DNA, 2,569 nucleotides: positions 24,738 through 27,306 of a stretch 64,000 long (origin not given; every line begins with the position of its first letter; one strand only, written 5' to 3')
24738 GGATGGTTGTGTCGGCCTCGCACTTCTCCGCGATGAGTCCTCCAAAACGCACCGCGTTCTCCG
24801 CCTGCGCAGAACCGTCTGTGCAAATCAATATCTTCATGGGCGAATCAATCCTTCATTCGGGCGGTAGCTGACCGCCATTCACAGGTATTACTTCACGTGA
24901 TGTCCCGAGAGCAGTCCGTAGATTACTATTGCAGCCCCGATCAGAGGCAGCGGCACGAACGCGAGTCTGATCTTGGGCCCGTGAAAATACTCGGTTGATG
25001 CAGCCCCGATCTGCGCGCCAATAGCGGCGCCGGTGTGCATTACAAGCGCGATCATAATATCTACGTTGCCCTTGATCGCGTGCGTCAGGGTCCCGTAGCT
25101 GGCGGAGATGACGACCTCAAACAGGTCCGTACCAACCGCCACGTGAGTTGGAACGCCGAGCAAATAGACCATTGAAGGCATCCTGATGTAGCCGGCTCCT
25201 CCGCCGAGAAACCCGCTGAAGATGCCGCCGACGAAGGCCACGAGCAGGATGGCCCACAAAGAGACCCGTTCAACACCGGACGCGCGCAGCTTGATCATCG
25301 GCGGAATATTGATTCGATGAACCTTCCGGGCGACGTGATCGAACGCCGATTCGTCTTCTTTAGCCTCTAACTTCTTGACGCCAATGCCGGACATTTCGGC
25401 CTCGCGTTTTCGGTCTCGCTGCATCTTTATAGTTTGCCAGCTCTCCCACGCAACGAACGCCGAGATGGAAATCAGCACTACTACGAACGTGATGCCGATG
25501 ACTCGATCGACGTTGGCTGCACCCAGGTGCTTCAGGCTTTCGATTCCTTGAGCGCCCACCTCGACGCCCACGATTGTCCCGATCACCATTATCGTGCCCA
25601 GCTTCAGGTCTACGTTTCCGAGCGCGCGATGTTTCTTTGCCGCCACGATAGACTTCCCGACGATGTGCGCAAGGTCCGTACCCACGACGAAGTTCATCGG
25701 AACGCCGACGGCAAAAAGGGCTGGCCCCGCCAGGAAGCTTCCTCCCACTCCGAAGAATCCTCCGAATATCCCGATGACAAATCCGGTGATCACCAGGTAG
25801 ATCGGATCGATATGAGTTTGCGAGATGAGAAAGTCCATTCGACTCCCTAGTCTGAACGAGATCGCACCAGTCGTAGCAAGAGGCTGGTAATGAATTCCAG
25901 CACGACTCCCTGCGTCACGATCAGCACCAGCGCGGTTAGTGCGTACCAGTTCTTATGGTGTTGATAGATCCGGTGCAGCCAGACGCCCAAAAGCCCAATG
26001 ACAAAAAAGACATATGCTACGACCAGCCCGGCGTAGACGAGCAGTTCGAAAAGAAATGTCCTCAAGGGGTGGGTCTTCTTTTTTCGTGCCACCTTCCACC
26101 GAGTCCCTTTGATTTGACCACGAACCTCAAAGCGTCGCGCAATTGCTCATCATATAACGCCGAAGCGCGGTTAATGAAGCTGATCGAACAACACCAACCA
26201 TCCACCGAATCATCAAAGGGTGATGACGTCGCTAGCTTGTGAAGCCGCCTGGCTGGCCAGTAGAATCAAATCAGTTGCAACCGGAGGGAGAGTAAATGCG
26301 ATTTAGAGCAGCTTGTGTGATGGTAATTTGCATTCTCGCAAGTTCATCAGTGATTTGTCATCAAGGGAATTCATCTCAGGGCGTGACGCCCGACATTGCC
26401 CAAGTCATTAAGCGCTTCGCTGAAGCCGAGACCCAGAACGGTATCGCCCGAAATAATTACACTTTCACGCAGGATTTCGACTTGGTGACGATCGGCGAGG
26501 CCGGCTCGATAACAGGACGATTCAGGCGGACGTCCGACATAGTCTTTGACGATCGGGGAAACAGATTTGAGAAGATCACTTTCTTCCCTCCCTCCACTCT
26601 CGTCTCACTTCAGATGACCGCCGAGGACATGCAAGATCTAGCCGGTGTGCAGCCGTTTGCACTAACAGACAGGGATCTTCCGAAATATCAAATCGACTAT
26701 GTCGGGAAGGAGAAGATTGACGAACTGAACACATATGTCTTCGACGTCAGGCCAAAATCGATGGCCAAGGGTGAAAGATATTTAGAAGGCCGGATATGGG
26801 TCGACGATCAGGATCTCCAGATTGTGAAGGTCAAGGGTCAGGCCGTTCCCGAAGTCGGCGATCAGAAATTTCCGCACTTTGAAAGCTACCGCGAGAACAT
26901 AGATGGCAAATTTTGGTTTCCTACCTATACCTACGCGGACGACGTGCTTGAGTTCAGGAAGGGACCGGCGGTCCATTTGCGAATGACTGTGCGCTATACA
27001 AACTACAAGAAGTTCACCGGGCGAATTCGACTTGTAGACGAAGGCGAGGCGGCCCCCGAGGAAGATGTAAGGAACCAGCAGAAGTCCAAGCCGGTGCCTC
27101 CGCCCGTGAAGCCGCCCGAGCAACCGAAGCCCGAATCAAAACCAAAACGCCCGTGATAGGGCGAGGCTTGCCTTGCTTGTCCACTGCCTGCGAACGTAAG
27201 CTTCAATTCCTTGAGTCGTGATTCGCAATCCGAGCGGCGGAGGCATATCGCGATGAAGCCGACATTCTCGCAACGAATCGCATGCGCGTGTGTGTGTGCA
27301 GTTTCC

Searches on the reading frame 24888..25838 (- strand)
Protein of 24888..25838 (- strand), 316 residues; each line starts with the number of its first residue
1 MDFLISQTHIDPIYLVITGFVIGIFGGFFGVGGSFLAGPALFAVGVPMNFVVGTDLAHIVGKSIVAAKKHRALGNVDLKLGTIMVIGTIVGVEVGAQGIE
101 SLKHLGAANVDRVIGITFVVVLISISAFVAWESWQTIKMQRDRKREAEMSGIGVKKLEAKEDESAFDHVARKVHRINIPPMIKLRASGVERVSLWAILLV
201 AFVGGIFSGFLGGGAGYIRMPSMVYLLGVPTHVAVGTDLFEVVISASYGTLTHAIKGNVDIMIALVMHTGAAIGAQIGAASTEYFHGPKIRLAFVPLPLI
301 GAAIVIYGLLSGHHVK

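Call 5: search_protein_families(library=pfam, proteins=[window:24888-25838:-], max_evalue=0.01)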
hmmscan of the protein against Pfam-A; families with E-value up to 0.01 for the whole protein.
window:24888-25838:- (316 aa): 1 family
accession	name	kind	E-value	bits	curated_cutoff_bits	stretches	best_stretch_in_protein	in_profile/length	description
PF01925.25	TauE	-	3.5e-42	145.1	32.6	1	15-300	1-232/237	Sulfite exporter TauE/SafE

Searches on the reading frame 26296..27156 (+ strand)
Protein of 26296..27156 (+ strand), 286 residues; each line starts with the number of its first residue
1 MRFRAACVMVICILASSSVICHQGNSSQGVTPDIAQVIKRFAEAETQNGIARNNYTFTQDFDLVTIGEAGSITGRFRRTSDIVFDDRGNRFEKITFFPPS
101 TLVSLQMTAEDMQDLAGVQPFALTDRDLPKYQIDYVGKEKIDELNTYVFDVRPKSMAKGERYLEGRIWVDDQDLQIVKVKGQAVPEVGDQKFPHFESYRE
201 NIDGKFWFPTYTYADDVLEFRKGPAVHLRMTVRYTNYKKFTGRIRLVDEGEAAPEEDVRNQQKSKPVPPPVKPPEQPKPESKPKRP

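Call 40: search_protein_families(library=pfam, proteins=[window:26296-27156:+], max_evalue=0.00001)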
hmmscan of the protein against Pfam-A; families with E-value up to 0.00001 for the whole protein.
window:26296-27156:+ (286 aa): 1 family
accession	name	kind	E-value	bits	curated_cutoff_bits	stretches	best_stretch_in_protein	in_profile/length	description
PF17131.11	LolA_like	-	9.7e-06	25.8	30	0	124-180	64-119/184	Outer membrane lipoprotein-sorting protein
